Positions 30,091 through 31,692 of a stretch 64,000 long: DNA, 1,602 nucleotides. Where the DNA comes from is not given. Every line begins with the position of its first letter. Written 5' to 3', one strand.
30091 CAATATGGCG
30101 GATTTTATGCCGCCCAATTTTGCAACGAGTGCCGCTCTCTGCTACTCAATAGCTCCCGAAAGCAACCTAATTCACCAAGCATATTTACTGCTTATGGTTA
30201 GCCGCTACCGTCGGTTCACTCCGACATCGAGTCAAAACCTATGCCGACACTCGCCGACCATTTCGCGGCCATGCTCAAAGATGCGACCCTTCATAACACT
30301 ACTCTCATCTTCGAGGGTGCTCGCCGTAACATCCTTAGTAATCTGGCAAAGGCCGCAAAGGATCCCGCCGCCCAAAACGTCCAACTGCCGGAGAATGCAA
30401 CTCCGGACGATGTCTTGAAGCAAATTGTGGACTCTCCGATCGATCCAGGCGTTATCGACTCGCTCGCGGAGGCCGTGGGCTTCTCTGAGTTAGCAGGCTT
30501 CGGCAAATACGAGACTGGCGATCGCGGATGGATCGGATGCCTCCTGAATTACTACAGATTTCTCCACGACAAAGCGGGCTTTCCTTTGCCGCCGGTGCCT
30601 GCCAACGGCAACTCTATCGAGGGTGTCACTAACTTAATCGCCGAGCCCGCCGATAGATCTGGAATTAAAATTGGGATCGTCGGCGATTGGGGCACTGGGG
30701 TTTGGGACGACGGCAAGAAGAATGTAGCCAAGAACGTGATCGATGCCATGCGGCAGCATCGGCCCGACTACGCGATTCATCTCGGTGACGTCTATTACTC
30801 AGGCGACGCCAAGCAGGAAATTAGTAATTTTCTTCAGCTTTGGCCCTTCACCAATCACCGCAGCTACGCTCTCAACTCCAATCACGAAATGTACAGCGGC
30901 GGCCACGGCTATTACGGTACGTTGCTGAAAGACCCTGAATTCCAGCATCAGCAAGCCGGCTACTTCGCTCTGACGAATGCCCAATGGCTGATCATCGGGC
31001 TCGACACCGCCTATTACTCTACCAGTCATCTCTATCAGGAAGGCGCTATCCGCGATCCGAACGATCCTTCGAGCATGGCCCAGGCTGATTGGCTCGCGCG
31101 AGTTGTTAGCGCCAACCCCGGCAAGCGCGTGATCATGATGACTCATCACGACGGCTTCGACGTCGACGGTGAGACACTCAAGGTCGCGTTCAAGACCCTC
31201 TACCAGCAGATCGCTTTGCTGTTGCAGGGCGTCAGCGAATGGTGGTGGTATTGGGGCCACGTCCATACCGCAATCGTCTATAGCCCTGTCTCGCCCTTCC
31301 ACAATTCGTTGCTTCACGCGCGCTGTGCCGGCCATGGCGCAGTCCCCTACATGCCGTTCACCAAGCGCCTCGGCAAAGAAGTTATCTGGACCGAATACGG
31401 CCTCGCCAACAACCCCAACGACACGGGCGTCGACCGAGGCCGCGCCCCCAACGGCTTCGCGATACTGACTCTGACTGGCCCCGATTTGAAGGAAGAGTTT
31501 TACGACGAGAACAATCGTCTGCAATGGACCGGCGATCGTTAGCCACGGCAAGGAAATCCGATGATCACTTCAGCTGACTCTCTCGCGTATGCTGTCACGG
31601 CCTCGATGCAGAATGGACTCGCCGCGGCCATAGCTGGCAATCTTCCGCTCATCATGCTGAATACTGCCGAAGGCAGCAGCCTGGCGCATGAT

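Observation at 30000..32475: Lower-GC two-gene pair: metallophosphoesterase with unusual N-terminal extension plus a 304-aa protein of unknown function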

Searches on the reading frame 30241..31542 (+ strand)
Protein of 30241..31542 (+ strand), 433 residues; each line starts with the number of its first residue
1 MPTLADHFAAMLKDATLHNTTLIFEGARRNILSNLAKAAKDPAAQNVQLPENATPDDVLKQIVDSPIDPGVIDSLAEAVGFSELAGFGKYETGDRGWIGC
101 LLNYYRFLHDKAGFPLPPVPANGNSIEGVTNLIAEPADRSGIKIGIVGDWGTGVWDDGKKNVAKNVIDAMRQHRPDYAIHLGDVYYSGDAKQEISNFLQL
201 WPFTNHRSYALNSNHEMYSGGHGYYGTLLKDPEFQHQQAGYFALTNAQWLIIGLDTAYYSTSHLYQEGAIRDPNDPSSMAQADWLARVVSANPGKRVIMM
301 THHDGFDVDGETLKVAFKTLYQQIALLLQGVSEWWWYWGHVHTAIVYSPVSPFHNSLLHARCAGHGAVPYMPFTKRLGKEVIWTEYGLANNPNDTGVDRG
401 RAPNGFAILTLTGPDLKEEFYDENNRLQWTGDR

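Call 3: search_protein_families(library=pfam, proteins=[window:30241-31542:+], max_evalue=0.1)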
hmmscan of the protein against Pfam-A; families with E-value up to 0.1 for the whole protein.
window:30241-31542:+ (433 aa): 2 families
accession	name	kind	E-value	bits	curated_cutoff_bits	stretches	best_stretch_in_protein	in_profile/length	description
PF00149.33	Metallophos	-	1.3e-07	32.7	21.5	1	142-342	1-189/191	Calcineurin-like phosphoesterase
PF09423.15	PhoD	-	0.0053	16.4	27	1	165-237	15-82/343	PhoD-like phosphatase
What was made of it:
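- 30655..31542 (+): Phosphoesterase catalytic domain (residues ~139-433) plus stop codon. The metal-ligand motif set is of the purple-acid-phosphatase type: GDWG(148-151), GDVYY(182-186), SNHE(213-216), THHD(301-304), GHVH(339-342). Pfam Metallophos E 1.3e-7 (call 3).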

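Call 4: search_protein_families(library=padloc, proteins=[window:30241-31542:+], max_evalue=0.1)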
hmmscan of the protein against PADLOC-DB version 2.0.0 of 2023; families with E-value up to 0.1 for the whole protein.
window:30241-31542:+ (433 aa): 0 families
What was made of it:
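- On Known anti-phage defence systems (PADLOC-DB 2.0): No hit for either window protein (call 4).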

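Call 5: search_protein_families(library=ncbifam, proteins=[window:30241-31542:+], max_evalue=0.1)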
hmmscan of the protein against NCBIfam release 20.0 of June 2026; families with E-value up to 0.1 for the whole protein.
window:30241-31542:+ (433 aa): 0 families

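Call 13: find_homologous_proteins(query=window:30241-31542:+)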
Query window:30241-31542:+ (433 aa): 3199 proteins with E <= 0.001 among 6805 candidates; the best 120 are listed.
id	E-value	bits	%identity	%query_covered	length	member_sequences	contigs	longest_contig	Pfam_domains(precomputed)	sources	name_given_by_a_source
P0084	0.0e+0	1023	100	100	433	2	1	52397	PF00149.34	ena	-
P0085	6.8e-245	831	80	100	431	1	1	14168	PF00149.34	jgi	jgi:hypothetical protein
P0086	8.8e-210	715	71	100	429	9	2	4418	PF00149.34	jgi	jgi:hypothetical protein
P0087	2.5e-149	516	57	99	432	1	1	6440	PF00149.34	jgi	jgi:hypothetical protein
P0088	3.9e-137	476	53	99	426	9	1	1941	PF00149.34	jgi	jgi:hypothetical protein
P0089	6.0e-128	445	51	99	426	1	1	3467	PF00149.34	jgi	jgi:Calcineurin-like phosphoesterase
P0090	8.7e-128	445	50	99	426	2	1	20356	PF00149.34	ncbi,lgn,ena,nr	ncbi:MAG TPA: metallophosphoesterase [Candidatus Binataceae bacterium]|nr:metallophosphoesterase [Ca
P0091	2.9e-103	364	44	99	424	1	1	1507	PF00149.34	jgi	jgi:calcineurin-like phosphoesterase family protein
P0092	3.8e-102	360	60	60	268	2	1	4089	PF00149.34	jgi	jgi:Calcineurin-like phosphoesterase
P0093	3.6e-99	351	45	93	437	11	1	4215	PF00149.34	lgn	-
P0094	1.1e-97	346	43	99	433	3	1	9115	PF00149.34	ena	-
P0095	2.9e-97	344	44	93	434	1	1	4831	PF00149.34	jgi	jgi:hypothetical protein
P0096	4.2e-97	344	45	93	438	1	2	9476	PF00149.34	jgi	jgi:Calcineurin-like phosphoesterase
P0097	4.8e-97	344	43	99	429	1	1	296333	PF00149.34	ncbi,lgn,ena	-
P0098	5.0e-96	340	42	99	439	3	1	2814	PF00149.34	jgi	jgi:hypothetical protein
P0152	3.5e-75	272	41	83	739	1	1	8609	PF00149.34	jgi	jgi:hypothetical protein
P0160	9.4e-71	257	42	87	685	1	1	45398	PF13676.12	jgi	jgi:TIR domain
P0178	3.6e-64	235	39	82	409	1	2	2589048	PF00149.34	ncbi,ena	-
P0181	1.8e-63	233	37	93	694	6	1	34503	PF00149.34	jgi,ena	-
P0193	6.6e-62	228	38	96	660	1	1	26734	-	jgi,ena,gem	-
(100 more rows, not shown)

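Call 19: search_solved_structures(query=window:30241-31542:+, max_evalue=1, show_alignments=2)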
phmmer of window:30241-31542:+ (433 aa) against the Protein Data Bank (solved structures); distinct sequences matched with E-value up to 1: 1.
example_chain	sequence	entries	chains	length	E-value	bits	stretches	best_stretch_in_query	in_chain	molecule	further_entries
2ns7_A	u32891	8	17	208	0.48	12.2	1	154-235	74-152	Tetracycline repressor protein | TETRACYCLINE REPRESSOR PROTEIN CLASS B FROM TRANSPOSON TN10, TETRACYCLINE REPRESSOR PROTEI | Tetracycline repressor protein cla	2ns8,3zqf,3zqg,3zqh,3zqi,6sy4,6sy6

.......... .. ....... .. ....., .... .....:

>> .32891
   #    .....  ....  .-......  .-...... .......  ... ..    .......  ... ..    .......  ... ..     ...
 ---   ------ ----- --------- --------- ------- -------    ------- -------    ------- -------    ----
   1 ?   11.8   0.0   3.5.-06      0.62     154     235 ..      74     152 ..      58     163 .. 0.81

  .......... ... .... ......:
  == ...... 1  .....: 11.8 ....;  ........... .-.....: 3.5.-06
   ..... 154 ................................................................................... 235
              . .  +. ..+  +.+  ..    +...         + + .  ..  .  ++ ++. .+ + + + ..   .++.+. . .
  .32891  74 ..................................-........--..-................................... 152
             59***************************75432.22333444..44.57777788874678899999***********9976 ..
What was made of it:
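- Closest known: Purple acid phosphatases. Different: Only 12-18% identity to those PAP structures, and no PDB relative detectable by sequence (call 19).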

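Call 29: search_protein_families(library=pfam, proteins=[P0152, P0160, P0193], max_evalue=0.01)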
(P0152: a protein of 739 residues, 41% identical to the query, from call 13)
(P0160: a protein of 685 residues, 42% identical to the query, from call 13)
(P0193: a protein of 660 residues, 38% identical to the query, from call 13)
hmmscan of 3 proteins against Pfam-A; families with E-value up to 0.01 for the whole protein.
P0152 (739 aa): 2 families
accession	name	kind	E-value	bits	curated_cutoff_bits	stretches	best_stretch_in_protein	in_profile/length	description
PF00149.33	Metallophos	-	2.8e-06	28.3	21.5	1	431-639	2-189/191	Calcineurin-like phosphoesterase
PF19818.4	DUF6301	-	0.0095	16.5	27.2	0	173-280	2-102/137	Family of unknown function (DUF6301)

P0160 (685 aa): 1 family
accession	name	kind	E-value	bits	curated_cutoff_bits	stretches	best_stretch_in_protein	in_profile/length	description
PF13676.11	TIR_2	-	1.8e-13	51.5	28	1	8-100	1-93/122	TIR domain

P0193 (660 aa): 1 family
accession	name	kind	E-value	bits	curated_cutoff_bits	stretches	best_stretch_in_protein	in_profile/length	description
PF00149.33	Metallophos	-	2.5e-05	25.2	21.5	1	391-578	2-190/191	Calcineurin-like phosphoesterase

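Call 30: find_encoding_contigs(protein=P0178, flank=6000, max_places=2)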
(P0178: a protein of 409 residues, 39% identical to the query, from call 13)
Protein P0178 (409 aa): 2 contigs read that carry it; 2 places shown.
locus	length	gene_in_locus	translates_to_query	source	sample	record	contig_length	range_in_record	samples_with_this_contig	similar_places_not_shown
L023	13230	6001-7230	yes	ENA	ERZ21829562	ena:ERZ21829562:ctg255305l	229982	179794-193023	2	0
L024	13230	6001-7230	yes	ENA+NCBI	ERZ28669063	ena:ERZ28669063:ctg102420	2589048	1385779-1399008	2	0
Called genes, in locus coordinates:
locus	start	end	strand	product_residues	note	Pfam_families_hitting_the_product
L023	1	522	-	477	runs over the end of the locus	PF05697:Trigger_N, PF00254:FKBP_C, PF05698:Trigger_C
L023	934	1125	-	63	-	-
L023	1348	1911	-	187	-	PF05163:DinB, PF12867:DinB_2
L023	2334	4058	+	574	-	PF00732:GMC_oxred_N (weak), PF05199:GMC_oxred_C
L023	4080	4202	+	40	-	-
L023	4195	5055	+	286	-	-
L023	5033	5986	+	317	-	-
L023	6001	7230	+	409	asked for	PF00149:Metallophos (faint)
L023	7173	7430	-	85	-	-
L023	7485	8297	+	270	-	PF00378:ECH_1, PF16113:ECH_2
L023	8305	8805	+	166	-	PF02629:CoA_binding (weak), PF13380:CoA_binding_2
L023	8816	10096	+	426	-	PF01053:Cys_Met_Meta_PP, PF00155:Aminotran_1_2 (weak), PF01041:DegT_DnrJ_EryC1 (faint), PF00266:Aminotran_5 (faint), PF01212:Beta_elim_lyase (faint)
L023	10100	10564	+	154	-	PF00903:Glyoxalase, PF13669:Glyoxalase_4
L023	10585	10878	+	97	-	PF03795:YCII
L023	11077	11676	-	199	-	PF00300:His_Phos_1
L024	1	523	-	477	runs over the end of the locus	PF05697:Trigger_N, PF00254:FKBP_C, PF05698:Trigger_C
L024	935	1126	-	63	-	-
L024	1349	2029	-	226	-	PF05163:DinB, PF12867:DinB_2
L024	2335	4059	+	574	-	PF00732:GMC_oxred_N (weak), PF05199:GMC_oxred_C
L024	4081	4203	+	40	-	-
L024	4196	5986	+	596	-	PF00561:Abhydrolase_1 (faint), PF12697:Abhydrolase_6 (weak)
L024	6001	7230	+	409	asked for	PF00149:Metallophos (faint)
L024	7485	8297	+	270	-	PF00378:ECH_1, PF16113:ECH_2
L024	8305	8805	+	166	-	PF02629:CoA_binding (weak), PF13380:CoA_binding_2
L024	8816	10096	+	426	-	PF01053:Cys_Met_Meta_PP, PF00155:Aminotran_1_2 (weak), PF01041:DegT_DnrJ_EryC1 (faint), PF00266:Aminotran_5 (faint), PF01212:Beta_elim_lyase (faint)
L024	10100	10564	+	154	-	PF00903:Glyoxalase, PF13669:Glyoxalase_4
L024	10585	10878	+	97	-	PF03795:YCII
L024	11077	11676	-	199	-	PF00300:His_Phos_1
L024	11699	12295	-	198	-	PF00300:His_Phos_1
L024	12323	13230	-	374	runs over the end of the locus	PF02628:COX15-CtaA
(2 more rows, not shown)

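Call 31: find_encoding_contigs(protein=P0160, flank=6000, max_places=2)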
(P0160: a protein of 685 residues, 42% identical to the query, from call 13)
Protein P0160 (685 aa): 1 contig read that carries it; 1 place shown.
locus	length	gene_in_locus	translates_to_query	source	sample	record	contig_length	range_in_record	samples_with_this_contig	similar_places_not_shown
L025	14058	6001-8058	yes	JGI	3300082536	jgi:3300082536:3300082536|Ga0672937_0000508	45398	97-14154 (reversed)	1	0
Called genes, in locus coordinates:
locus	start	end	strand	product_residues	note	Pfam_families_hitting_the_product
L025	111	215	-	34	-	-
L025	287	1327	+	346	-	PF01636:APH, PF02958:EcKL, PF07914:DUF1679 (weak)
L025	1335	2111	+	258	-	PF00483:NTP_transferase, PF12804:NTP_transf_3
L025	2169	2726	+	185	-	PF01724:DUF29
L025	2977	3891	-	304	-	PF09859:Oxygenase-NA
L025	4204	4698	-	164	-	-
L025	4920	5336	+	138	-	PF20795:DUF6841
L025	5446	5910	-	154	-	PF14015:DUF4231, PF18184:SLATT_3 (weak)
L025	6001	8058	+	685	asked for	PF13676:TIR_2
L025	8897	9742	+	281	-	PF00296:Bac_luciferase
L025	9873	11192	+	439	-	PF00919:UPF0004, PF04055:Radical_SAM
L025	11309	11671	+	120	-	PF02033:RBFA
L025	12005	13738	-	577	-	PF01019:G_glu_transpept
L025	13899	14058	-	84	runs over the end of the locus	?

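Call 32: find_encoding_contigs(protein=P0181, flank=6000, max_places=2)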
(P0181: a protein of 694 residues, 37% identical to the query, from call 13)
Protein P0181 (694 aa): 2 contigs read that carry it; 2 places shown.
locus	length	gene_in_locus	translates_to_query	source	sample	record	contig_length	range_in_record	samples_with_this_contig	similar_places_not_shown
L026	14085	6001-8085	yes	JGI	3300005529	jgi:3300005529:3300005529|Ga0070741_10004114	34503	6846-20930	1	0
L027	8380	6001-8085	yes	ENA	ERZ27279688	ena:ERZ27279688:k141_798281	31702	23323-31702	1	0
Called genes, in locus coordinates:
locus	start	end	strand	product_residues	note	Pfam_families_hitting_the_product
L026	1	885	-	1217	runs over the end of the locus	PF01381:HTH_3, PF13560:HTH_31, PF00176:SNF2-rel_dom (weak), PF04851:ResIII (weak), PF00271:Helicase_C, PF13020:NOV_C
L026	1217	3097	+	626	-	PF13699:eCIS_core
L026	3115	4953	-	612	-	-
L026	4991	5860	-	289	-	-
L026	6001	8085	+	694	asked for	PF00149:Metallophos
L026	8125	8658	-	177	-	-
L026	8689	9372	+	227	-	PF21006:NHase_beta_N, PF02211:NHase_beta_C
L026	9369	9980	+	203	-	PF02979:NHase_alpha, PF14407:Frankia_peptide (faint)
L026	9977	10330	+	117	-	PF21006:NHase_beta_N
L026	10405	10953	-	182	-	PF14238:DUF4340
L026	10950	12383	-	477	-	PF09822:ABC_transp_aux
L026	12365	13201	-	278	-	PF12679:ABC2_membrane_2, PF12698:ABC2_membrane_3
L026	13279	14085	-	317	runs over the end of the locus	PF00005:ABC_tran, PF13304:AAA_21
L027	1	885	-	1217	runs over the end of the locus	PF01381:HTH_3, PF13560:HTH_31, PF00176:SNF2-rel_dom (weak), PF04851:ResIII (weak), PF00271:Helicase_C, PF13020:NOV_C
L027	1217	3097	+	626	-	PF13699:eCIS_core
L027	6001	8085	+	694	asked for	PF00149:Metallophos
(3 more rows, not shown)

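Call 46: predict_structure(alignment_id=A2)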
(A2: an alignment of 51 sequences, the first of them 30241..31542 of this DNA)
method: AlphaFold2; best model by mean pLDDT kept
length: 433 residues; sequences in the alignment: 51
mean_pLDDT: 87.3   pTM: 0.90
mean pLDDT of the five models: 87.3, 87.3, 85.1, 85.1, 81.2
residues with pLDDT >= 90: 255; 70-90: 131; 50-70: 43; < 50: 4
segments of 3 or more residues with pLDDT < 50: 395-397
pLDDT, mean of each block of 10 residues (from residue 1): 87 75 56 89 92 91 91 89 79 90 91 92 87 95 91 62 86 97 88 90 95 94 96 93 98 96 90 89 96 97 87 85 95 94 87 91 70 73 81 52 89 97 92 94
secondary structure, 60 per line:
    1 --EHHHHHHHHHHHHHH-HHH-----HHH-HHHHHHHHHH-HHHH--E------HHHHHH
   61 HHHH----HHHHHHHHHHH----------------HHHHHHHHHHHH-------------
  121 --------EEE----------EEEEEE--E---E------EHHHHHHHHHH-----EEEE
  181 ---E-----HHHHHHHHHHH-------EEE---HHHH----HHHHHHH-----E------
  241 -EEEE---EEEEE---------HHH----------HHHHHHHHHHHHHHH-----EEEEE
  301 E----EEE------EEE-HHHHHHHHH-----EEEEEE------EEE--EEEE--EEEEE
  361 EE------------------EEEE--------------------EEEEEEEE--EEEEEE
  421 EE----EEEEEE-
elements in order: H4-17 H31-40 H42-45 H55-64 H69-79 H96-107 E129-131 E142-147 H162-171 E177-180 H190-200 E208-210 H214-217 H222-228 E242-245 E249-253 H276-290 E296-301 E306-308 E315-317 H319-327 E333-338 E345-347 E350-353 E356-362 E381-384 E405-412 E415-422 E427-432
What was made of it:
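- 30241..30630 (+): Phosphoesterase residues 1-130: a helical N-terminal region specific to this MPE family. It contains invariant W97 and nearly invariant G86 and D94. AF2 model: helices 4-17, 31-45, 55-64, 69-79 and 96-107, whole-protein pTM 0.90 (call 46).
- Closest known: Purple acid phosphatases. Different: A 130-aa helical N-terminal region replaces the N-terminal domains of plant PAPs (call 46).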

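Call 51: search_protein_families(library=phrogs, proteins=[window:30241-31542:+], max_evalue=0.1)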
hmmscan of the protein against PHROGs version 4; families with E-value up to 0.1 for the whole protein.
window:30241-31542:+ (433 aa): 1 family
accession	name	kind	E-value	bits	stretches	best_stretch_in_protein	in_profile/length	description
phrog_1649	-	other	3.2e-09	36.9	1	139-347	33-257/308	metallo-phosphoesterase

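Call 71: search_protein_families(library=pfam, proteins=[L026:4991-5860:-, L026:3115-4953:-, L024:4196-5986:+], max_evalue=0.01)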
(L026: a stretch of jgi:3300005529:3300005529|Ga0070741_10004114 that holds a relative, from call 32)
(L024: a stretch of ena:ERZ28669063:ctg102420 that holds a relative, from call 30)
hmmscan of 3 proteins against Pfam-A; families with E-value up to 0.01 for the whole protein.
L026:4991-5860:- (289 aa): 0 families

L026:3115-4953:- (612 aa): 0 families

L024:4196-5986:+ (596 aa): 3 families
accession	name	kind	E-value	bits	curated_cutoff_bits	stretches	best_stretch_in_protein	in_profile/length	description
PF00561.26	Abhydrolase_1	-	4.4e-08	33.5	25.8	1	258-368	2-99/245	alpha/beta hydrolase fold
PF12697.13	Abhydrolase_6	-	4e-07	31.3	26.3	1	259-429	1-141/217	Alpha/beta hydrolase family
PF12146.15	Hydrolase_4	-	0.0016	18.3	27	0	255-376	3-114/239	Serine aminopeptidase, S33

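Call 105: search_protein_families(library=padloc, proteins=[P0160], max_evalue=0.001)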
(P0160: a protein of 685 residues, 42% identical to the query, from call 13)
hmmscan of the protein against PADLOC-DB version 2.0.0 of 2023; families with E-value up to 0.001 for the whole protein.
P0160 (685 aa): 2 families
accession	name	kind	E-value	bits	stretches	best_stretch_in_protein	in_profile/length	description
PDLC02421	Aga_TIR-PNTD1-PNTD2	-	0.00011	19.4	1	6-100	4-102/430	Class I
PDLC00434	ThsB1|ThsB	-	0.00061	17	1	5-96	138-226/396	TIR-like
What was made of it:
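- Neither protein nor its relatives match any PADLOC defence model (calls 4, 105).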
